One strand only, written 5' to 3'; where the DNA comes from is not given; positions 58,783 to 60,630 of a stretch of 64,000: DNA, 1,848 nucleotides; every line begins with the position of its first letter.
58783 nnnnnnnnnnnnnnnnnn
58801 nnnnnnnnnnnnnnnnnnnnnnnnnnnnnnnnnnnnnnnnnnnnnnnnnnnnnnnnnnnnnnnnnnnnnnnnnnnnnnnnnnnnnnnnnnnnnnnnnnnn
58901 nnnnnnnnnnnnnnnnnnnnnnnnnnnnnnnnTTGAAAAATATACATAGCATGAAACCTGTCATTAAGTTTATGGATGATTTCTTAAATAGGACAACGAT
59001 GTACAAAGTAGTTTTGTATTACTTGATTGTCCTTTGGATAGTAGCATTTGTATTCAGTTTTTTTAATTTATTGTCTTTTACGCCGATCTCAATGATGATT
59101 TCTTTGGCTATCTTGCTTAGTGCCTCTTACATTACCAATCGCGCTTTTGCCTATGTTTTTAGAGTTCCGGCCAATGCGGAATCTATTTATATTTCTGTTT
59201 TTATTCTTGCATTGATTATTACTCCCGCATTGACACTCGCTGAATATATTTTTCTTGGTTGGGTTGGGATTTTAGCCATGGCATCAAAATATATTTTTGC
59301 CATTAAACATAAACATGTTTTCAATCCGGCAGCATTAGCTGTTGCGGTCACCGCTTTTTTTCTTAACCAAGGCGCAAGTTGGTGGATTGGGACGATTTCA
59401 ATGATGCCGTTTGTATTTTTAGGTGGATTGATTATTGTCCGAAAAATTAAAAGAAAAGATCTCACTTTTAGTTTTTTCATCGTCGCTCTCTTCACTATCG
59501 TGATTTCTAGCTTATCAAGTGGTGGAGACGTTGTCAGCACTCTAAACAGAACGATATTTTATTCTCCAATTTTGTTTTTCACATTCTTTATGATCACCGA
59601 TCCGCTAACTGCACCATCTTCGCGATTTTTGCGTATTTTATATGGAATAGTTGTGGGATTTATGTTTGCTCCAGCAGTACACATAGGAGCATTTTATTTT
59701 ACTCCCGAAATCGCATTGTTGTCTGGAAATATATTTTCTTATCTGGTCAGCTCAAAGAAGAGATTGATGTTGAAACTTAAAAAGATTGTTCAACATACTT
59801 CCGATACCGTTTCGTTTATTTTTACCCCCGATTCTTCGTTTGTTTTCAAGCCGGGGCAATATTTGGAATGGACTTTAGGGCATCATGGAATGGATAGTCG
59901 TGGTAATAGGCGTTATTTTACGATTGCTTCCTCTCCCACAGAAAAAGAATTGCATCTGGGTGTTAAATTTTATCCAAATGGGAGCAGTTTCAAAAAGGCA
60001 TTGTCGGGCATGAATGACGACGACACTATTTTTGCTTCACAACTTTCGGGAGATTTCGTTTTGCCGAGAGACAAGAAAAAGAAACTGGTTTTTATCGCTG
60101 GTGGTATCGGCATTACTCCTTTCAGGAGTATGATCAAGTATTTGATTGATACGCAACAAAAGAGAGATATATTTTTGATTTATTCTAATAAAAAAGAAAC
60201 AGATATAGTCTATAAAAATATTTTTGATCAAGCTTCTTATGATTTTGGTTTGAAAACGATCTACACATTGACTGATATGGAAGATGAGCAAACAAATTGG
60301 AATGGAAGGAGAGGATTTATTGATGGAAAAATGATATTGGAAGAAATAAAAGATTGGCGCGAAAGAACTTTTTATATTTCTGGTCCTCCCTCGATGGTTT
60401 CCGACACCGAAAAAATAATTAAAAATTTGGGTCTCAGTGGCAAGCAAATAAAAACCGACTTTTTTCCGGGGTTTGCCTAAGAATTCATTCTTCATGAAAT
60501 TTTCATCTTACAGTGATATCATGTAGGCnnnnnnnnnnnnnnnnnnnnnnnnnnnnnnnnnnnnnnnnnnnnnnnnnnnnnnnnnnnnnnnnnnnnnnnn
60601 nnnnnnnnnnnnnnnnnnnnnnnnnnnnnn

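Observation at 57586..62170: Flavinylation / membrane redox module (FMN-binding protein + ApbE + RnfD-like::FNR fusion) next to a two-component system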

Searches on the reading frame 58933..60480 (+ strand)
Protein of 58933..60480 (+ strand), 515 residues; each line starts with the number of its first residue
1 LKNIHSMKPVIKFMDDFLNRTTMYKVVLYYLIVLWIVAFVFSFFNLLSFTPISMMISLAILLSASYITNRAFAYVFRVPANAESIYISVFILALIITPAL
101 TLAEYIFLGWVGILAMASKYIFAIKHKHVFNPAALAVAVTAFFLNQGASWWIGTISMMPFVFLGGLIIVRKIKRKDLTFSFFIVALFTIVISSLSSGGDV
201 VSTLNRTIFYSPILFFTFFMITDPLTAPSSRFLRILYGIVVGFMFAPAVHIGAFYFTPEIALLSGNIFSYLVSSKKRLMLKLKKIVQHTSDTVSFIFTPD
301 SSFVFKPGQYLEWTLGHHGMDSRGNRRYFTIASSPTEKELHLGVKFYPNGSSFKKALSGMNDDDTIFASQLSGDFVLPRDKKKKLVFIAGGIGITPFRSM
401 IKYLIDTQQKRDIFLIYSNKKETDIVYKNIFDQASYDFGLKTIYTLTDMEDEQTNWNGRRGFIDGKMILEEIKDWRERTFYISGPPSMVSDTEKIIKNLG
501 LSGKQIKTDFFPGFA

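Call 3: search_protein_families(library=pfam, proteins=[window:58933-60480:+], max_evalue=0.01)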
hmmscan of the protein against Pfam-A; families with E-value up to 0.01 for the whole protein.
window:58933-60480:+ (515 aa): 4 families
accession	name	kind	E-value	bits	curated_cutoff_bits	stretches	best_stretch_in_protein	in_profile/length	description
PF00175.26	NAD_binding_1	-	2.6e-18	67.1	22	1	387-493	1-108/109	Oxidoreductase NAD-binding domain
PF03116.20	NQR2_RnfD_RnfE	-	3.4e-06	27.1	27.7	1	152-272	170-286/296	NQR2, RnfD, RnfE family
PF08030.17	NAD_binding_6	-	5.7e-05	23.7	22.2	1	383-425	2-49/156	Ferric reductase NAD binding domain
PF00970.30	FAD_binding_6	-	0.003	18.3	21.1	1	281-366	5-88/99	Oxidoreductase FAD-binding domain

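Call 4: search_protein_families(library=ncbifam, proteins=[window:58933-60480:+], max_evalue=0.01)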
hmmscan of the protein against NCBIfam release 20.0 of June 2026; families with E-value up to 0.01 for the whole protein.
window:58933-60480:+ (515 aa): 24 families
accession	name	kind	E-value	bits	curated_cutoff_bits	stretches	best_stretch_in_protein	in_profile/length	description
NF009805.0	PRK13289.1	equivalog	6.3e-28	97.8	432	1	283-511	160-392/399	NO-inducible flavohemoprotein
NF058606.1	GlBtMonoRdsGbcB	equivalog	2.7e-26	92.3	500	1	277-505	13-241/362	glycine betaine monooxygenase reductase subunit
NF005963.0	PRK08051.1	equivalog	5e-24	84.9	230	1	278-509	4-228/233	NAD(P)H-flavin reductase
NF007964.0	PRK10684.1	equivalog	1.8e-21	76.5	383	1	280-511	12-237/333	NADH oxidoreductase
TIGR02160.1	PA_CoA_Oxy5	hypoth_equivalog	2.5e-20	72.6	420.8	1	280-511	4-241/352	1,2-phenylacetyl-CoA epoxidase subunit PaaE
NF040810.1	BenC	equivalog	2.8e-20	72.7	430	1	278-505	105-324/333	benzoate 1,2-dioxygenase electron transfer component BenC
NF052252.1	flav_redu_LuxG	exception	2.5e-18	66.1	340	1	281-509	4-227/232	flavin mononucleotide reductase LuxG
NF008822.0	PRK11872.1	equivalog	1.4e-16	60.4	402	1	301-508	133-332/341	anthranilate 1,2-dioxygenase electron transfer component AntC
TIGR01941.1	nqrF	equivalog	3.3e-15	55.9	295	1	361-511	250-403/405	NADH:ubiquinone reductase (Na(+)-transporting) subunit F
NF045803.1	MethMoxFADbindMmoC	equivalog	2.8e-13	49.4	500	1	301-508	136-337/343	aromatic/alkene monooxygenase hydroxylase FAD-binding subunit MmoC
TIGR02911.1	sulfite_red_B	equivalog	2.7e-12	46.4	288.6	1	281-507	9-220/261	anaerobic sulfite reductase subunit AsrB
NF006220.0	PRK08345.1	subfamily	2.8e-12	46.5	395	1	301-505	39-245/294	cytochrome-c3 hydrogenase subunit gamma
NF040830.1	sulfhyd_ShyC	equivalog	8.9e-12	44.8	600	1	300-429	34-155/288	NAD(P)-dependent hydrogenase/sulfhydrogenase 2 subunit gamma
NF008178.0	PRK10926.1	equivalog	4.9e-09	35.8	390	1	282-499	9-228/248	ferredoxin--NADP(+) reductase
NF000796.0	PRK00054.1-1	equivalog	1e-07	31.5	224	1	278-498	4-191/254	dihydroorotate dehydrogenase electron transfer subunit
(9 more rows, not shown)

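Call 12: find_homologous_proteins(query=window:58933-60477:+, max_evalue=0.00001)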
Query window:58933-60477:+ (515 aa): 7882 proteins with E <= 0.00001 among 8000 candidates; the best 120 are listed.
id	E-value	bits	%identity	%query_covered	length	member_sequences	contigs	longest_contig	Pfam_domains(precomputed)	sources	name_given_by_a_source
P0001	0.0e+0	1109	100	97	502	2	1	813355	PF00175.27,PF03116.21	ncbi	ncbi:MAG: oxidoreductase [Candidatus Paceibacterota bacterium]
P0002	3.5e-245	833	75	98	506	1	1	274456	PF00175.27,PF03116.21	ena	-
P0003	5.8e-243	826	73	98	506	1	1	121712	PF00175.27,PF03116.21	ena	-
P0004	2.4e-238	810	72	98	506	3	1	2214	PF00175.27,PF03116.21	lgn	-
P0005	5.2e-238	809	72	98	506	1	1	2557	PF00175.27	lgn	-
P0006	1.3e-237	808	72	98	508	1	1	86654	PF00175.27,PF00970.31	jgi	-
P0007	1.8e-236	804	71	98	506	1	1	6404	PF00175.27,PF03116.21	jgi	jgi:glycine betaine catabolism B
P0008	6.0e-234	796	70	98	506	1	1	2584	PF00175.27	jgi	jgi:ferredoxin-NADP reductase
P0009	1.8e-232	791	73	94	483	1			PF00175.27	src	-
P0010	6.9e-232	789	69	98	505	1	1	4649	PF00175.27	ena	-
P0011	8.4e-231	785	70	98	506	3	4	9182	PF00175.27,PF03116.21,PF08030.18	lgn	-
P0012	2.9e-230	784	69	98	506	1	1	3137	PF00175.27,PF03116.21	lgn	-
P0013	4.1e-229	780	70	98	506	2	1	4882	PF00175.27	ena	-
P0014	1.9e-228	778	68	98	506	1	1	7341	PF00175.27,PF00970.31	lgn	-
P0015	6.8e-227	773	69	98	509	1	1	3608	PF00175.27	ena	-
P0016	1.5e-226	771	70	96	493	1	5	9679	PF00175.27,PF03116.21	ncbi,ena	-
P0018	3.5e-226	770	71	96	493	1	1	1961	PF00175.27,PF03116.21,PF00970.31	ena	-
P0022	1.2e-224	765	68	98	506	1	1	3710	PF00175.27,PF03116.21,PF08030.18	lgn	-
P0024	7.2e-224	763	68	99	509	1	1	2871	PF00175.27,PF03116.21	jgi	jgi:glycine betaine catabolism B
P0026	2.1e-221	754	68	96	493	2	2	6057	PF00175.27,PF03116.21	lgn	-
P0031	4.8e-214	730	66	97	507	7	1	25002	PF00175.27,PF03116.21,PF00970.31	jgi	jgi:ferredoxin-NADP reductase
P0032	5.9e-214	730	64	99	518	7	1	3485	PF00175.27,PF03116.21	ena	-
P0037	1.6e-211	722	65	97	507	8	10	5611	PF00175.27,PF03116.21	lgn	-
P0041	1.3e-205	702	64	96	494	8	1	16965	PF00175.27,PF03116.21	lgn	-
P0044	7.9e-204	696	61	96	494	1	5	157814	PF00175.27,PF03116.21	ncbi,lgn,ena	-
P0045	9.5e-204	696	61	98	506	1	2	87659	PF00175.27,PF03116.21,PF00970.31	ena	-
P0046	3.1e-202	691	61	98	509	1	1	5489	PF00175.27,PF03116.21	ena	-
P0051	9.9e-193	660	65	91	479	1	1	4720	PF00175.27,PF03116.21,PF08030.18,PF00970.31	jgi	jgi:ferredoxin-NADP reductase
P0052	6.4e-189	647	56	99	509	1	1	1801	PF00175.27,PF03116.21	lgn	-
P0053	1.5e-188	646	58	98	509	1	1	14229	PF00175.27,PF03116.21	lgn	-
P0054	1.4e-186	640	56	98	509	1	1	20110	PF00175.27,PF03116.21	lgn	-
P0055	1.7e-186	639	55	98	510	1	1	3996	PF00175.27,PF03116.21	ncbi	-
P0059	5.9e-186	637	57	98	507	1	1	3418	PF00175.27,PF03116.21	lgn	-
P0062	2.2e-185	636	57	98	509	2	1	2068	PF00175.27,PF03116.21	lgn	-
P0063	3.0e-185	635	57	98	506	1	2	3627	PF00175.27,PF03116.21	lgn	-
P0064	4.3e-185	635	56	98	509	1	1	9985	PF00175.27,PF03116.21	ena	-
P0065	1.8e-184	633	55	98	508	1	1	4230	PF00175.27,PF03116.21,PF00970.31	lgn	-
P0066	2.3e-184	632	54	98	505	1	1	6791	PF00175.27,PF03116.21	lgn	-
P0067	3.2e-184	632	56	98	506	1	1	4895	PF00175.27,PF03116.21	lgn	-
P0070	2.6e-183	629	58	97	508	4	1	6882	PF00175.27,PF03116.21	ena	-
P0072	3.5e-183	628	56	98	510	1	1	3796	PF00175.27,PF03116.21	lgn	-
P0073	5.0e-183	628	57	98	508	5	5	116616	PF00175.27,PF03116.21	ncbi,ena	-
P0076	1.0e-182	627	56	98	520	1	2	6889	PF00175.27,PF03116.21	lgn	-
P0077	1.2e-182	627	55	98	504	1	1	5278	PF00175.27,PF03116.21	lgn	-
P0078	1.5e-182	626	57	98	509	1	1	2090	PF00175.27,PF03116.21,PF08030.18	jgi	jgi:ferredoxin-NADP reductase/Na+-translocating ferredoxin:NAD+ oxidoreductase RnfD subunit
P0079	2.3e-182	626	55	98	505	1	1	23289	PF00175.27,PF03116.21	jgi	jgi:ferredoxin-NADP reductase/Na+-translocating ferredoxin:NAD+ oxidoreductase RnfD subunit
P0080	6.6e-182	624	55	99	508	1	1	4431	PF00175.27,PF03116.21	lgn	-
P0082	1.4e-181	623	55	98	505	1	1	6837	PF00175.27,PF03116.21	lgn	-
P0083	1.6e-181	623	56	98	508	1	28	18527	PF00175.27,PF03116.21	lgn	-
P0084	3.1e-181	622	55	96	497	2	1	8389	PF00175.27,PF03116.21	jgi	jgi:ferredoxin-NADP reductase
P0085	3.5e-181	622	54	98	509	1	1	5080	PF00175.27,PF03116.21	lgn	-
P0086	3.6e-181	622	55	98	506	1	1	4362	PF00175.27,PF03116.21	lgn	-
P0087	4.1e-181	622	54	98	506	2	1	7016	PF00175.27,PF03116.21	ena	-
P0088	4.9e-181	621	55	98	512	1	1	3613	PF00175.27,PF03116.21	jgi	jgi:ferredoxin-NADP reductase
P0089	5.8e-181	621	55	98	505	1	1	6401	PF00175.27,PF03116.21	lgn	-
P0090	6.6e-181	621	55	98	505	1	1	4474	PF00175.27,PF03116.21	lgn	-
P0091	8.6e-181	620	57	98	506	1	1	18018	PF00175.27,PF03116.21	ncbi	-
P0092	9.9e-181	620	54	98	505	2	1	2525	PF00175.27,PF03116.21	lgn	-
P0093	1.0e-180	620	56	98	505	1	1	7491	PF00175.27,PF03116.21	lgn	-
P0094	1.3e-180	620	54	100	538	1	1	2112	PF00175.27,PF03116.21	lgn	-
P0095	2.4e-180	619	54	98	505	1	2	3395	PF00175.27,PF03116.21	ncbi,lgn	-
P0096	2.7e-180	619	55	97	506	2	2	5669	PF00175.27,PF03116.21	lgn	-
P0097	4.6e-180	618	57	92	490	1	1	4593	PF00175.27,PF03116.21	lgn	-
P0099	5.5e-180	618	55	98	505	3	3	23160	PF00175.27,PF03116.21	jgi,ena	jgi:ferredoxin-NADP reductase/Na+-translocating ferredoxin:NAD+ oxidoreductase RnfD subunit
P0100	5.9e-180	618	55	97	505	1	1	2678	PF00175.27,PF03116.21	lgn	-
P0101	8.8e-180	617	56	98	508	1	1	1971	PF00175.27,PF03116.21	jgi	jgi:ferredoxin-NADP reductase/Na+-translocating ferredoxin:NAD+ oxidoreductase RnfD subunit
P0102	1.0e-179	617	55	98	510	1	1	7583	PF00175.27,PF03116.21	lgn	-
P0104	1.2e-179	617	55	98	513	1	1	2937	PF00175.27,PF03116.21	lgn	-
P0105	1.2e-179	617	54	98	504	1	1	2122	PF00175.27,PF03116.21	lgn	-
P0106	1.3e-179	617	56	98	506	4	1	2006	PF00175.27,PF03116.21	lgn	-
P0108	1.6e-179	616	54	98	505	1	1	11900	PF00175.27,PF03116.21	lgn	-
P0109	1.6e-179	616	55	97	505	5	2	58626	PF00175.27,PF03116.21,PF08030.18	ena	-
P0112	2.9e-179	615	54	98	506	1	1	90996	PF00175.27,PF03116.21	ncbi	ncbi:MAG: RnfABCDGE type electron transport complex subunit D [Chloroflexota bacterium]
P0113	3.2e-179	615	56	98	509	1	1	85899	PF00175.27,PF03116.21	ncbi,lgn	-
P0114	3.6e-179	615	55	98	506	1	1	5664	PF00175.27,PF03116.21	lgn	-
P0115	3.7e-179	615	55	98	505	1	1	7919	PF00175.27,PF03116.21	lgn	-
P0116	3.9e-179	615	55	98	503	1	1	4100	PF00175.27,PF03116.21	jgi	jgi:glycine betaine catabolism B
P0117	3.9e-179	615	56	98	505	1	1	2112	PF00175.27,PF03116.21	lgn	-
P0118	4.4e-179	615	57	96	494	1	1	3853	PF00175.27,PF03116.21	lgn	-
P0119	5.1e-179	615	55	98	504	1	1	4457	PF00175.27,PF03116.21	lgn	-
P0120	5.3e-179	615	56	97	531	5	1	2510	PF00175.27,PF03116.21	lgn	-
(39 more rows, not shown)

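Call 13: find_related_loci(query=window:58933-60477:+, collection=genome_contigs, flank=6000)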
Query window:58933-60477:+ (515 aa) in genome_contigs; peptide patterns used: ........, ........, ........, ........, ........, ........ (x = any residue, [..] = any of these).
142 stretches matched a pattern; 92 encode a relative of the query (tblastn E <= 1e-3); the best 80 are kept; 80 distinct loci.
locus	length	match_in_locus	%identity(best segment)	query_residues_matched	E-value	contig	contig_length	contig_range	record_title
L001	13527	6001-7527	74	7-515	0e+0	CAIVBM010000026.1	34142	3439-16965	uncultured bacterium isolate AM-lipid-01-D10_bin-0933 genome assembly, contig: bin-0933:26/54, whole genome shotgun sequ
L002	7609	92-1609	69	10-515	0e+0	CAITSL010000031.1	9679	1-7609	uncultured bacterium isolate AlinenSediments_bin-3871 genome assembly, contig: bin-3871:31/56, whole genome shotgun sequ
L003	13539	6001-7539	67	3-515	0e+0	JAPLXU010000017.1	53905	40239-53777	MAG: Candidatus Nomurabacteria bacterium isolate LacPavin_0419_WC70L_MAG_39_11 LacPavin_0419_WC70L_scaffold_320701, whol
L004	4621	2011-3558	67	1-515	0e+0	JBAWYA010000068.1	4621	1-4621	MAG: bacterium isolate ELA077 MAG077_68, whole genome shotgun sequence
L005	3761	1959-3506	68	1-515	0e+0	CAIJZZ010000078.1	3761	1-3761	uncultured bacterium isolate AlinenLipids_bin-6792 genome assembly, contig: bin-6792:78/78, whole genome shotgun sequenc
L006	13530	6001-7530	61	7-515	0e+0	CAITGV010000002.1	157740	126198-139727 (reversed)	uncultured bacterium isolate Umea1p3_bin-723 genome assembly, contig: bin-723:2/5, whole genome shotgun sequence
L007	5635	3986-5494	65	14-515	0e+0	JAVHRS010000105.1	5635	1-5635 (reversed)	MAG: Candidatus Paceibacterota bacterium isolate WB02no20_34_35 NODE_9352_length_5635_cov_23.417384, whole genome shotgu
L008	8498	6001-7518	58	10-514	0e+0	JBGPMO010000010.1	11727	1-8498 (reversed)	MAG: Candidatus Paceibacteria bacterium isolate OBJ_0618_7090110_236 k141_5452749_length_11727_cov_7.0000, whole genome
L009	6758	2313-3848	57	4-515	0e+0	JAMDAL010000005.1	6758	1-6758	MAG: Patescibacteria group bacterium isolate FK_Sedi_B_Bin.260 NODE_49588_length_6758_cov_3.95038, whole genome shotgun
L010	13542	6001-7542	68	1-515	0e+0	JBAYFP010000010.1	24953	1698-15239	MAG: Candidatus Paceibacterota bacterium isolate SO_2016_GW1_104 scaffold03492_OW334_2016, whole genome shotgun sequence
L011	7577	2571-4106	54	8-515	0e+0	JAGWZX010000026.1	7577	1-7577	MAG: Patescibacteria group bacterium isolate REEB63 contig-150_12805, whole genome shotgun sequence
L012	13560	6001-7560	57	1-515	0e+0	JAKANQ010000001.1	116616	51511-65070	MAG: bacterium isolate WY5.bin81 NODE_240_length_116616_cov_6.377538, whole genome shotgun sequence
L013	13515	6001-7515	55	9-514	0e+0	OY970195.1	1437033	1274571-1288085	MAG: Candidatus Peregrinibacteria bacterium isolate MFD02416.bin.c.20 genome assembly, chromosome: 1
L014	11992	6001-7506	54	1-514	0e+0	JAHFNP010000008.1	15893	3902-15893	MAG: Candidatus Nomurabacteria bacterium isolate nzgw483 NODE_7194_length_15894_cov_3.303937, whole genome shotgun seque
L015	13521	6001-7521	55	7-514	3e-179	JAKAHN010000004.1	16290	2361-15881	MAG: bacterium isolate WY3.bin111 NODE_6090_length_16290_cov_1.289055, whole genome shotgun sequence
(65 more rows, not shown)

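Call 44: predict_structure(alignment_id=A2)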
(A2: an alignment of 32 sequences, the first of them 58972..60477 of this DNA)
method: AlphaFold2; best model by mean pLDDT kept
length: 502 residues; sequences in the alignment: 32
mean_pLDDT: 83.2   pTM: 0.74
mean pLDDT of the five models: 83.2, 80.5, 78.9, 77.1, 76.3
residues with pLDDT >= 90: 149; 70-90: 290; 50-70: 59; < 50: 4
segments of 3 or more residues with pLDDT < 50: 499-502
pLDDT, mean of each block of 10 residues (from residue 1): 61 87 94 91 95 90 76 89 88 89 82 71 78 75 90 83 89 90 86 82 82 77 90 75 78 83 82 85 87 77 58 71 87 74 84 75 84 90 91 92 90 88 91 75 81 93 93 86 91 72 37
secondary structure, 60 per line:
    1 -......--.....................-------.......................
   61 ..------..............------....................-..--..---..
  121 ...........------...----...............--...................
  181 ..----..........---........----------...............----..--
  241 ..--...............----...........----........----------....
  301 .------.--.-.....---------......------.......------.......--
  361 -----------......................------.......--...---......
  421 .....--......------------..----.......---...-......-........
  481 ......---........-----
elements in order: H2-7 H10-30 H38-62 H69-82 H89-108 H119-131 H145-159 H162-182 H187-196 H200-207 H218-232 H245-259 E264-274 E279-286 E297-301 E313-317 E327-332 H339-345 E352-358 E372-377 H378-393 E400-406 H415-425 E428-433 H452-458 E466-471 H473-486 E493-497

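Call 47: fold_search(model_id=the predicted structure, library=pdb)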
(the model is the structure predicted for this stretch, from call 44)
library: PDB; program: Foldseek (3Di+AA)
matches with E <= 10: 1441; with E <= 0.001: 327
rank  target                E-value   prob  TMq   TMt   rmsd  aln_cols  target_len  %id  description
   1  6o0a                  3.9e-18  1.00  0.43  0.55  13.6       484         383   14  Crystal structure of flavohemoglobin from Malassezia yamatoensis with bound FAD and heme determined by iron SAD phasing (released 2019-03-06)
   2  5ogx                  4.7e-17  1.00  0.42  0.62   2.5       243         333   23  Crystal structure of Amycolatopsis cytochrome P450 reductase GcoB. (released 2018-07-04)
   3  1gvh                  1.2e-16  1.00  0.44  0.55  11.4       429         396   14  The X-ray structure of ferric Escherichia coli flavohemoglobin reveals an unespected geometry of the distal heme pocket (released 2002-08-06)
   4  2r6h_C                2.3e-16  1.00  0.41  0.69   5.5       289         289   21  Crystal structure of the domain comprising the NAD binding and the FAD binding regions of the NADH:ubiquinone oxidored (released 2007-09-11)
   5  7qty                  3.0e-16  1.00  0.41  0.71   5.2       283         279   20  X-ray structure of FAD domain of NqrF of Klebsiella pneumoniae (released 2022-02-09)
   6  7qu5                  3.3e-16  1.00  0.42  0.72   3.7       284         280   20  X-ray structure of FAD domain of NqrF of Pseudomonas aeruginosa (released 2022-02-09)
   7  8ad4_A                4.6e-16  1.00  0.41  0.72   4.6       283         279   21  X-ray structure of NqrF(129-408)of Vibrio cholerae in complex with NADH (released 2023-07-12)
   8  7qu3                  6.6e-16  1.00  0.42  0.72   3.6       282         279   20  X-ray structure of FAD domain of NqrF of Pseudomonas aeruginosa (released 2022-02-09)
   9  4eh1_B                2.2e-15  1.00  0.41  0.83   2.9       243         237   18  Crystal Structure of the Flavohem-like-FAD/NAD Binding Domain of Nitric Oxide Dioxygenase from Vibrio cholerae O1 biov (released 2012-04-25)
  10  8ad4_B                2.2e-15  1.00  0.41  0.71   4.6       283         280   21  X-ray structure of NqrF(129-408)of Vibrio cholerae in complex with NADH (released 2023-07-12)
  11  2r6h_D                2.6e-15  1.00  0.40  0.70   6.0       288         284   20  Crystal structure of the domain comprising the NAD binding and the FAD binding regions of the NADH:ubiquinone oxidored (released 2007-09-11)
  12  8ad5_A                3.2e-15  1.00  0.41  0.71   3.9       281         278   21  X-ray structure of NqrF(129-408)of Vibrio cholerae variant F406A (released 2023-07-12)
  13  4g1v                  4.2e-15  1.00  0.43  0.53  14.5       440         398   15  X-ray structure of yeast flavohemoglobin (released 2012-11-14)
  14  8ad3_B                4.9e-15  1.00  0.41  0.71   3.9       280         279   21  X-ray structure of NqrF(129-408)of Vibrio cholerae variant F406A (released 2023-07-12)
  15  4g1b_A                4.9e-15  1.00  0.41  0.51  12.1       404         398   16  X-ray structure of yeast flavohemoglobin in complex with econazole (released 2012-11-14)
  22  8qt6                  1.1e-14  1.00  0.36  0.45  16.9       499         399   16  Cryo-EM structure of Streptococcus pneumoniae NADPH oxidase (released 2024-07-24)
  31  7c3a_C                1.8e-14  1.00  0.40  0.59   3.6       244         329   21  Ferredoxin reductase in carbazole 1,9a-dioxygenase (released 2021-05-26)
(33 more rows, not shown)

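Call 51: find_encoding_contigs(protein=P0001, flank=10000, max_places=3)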
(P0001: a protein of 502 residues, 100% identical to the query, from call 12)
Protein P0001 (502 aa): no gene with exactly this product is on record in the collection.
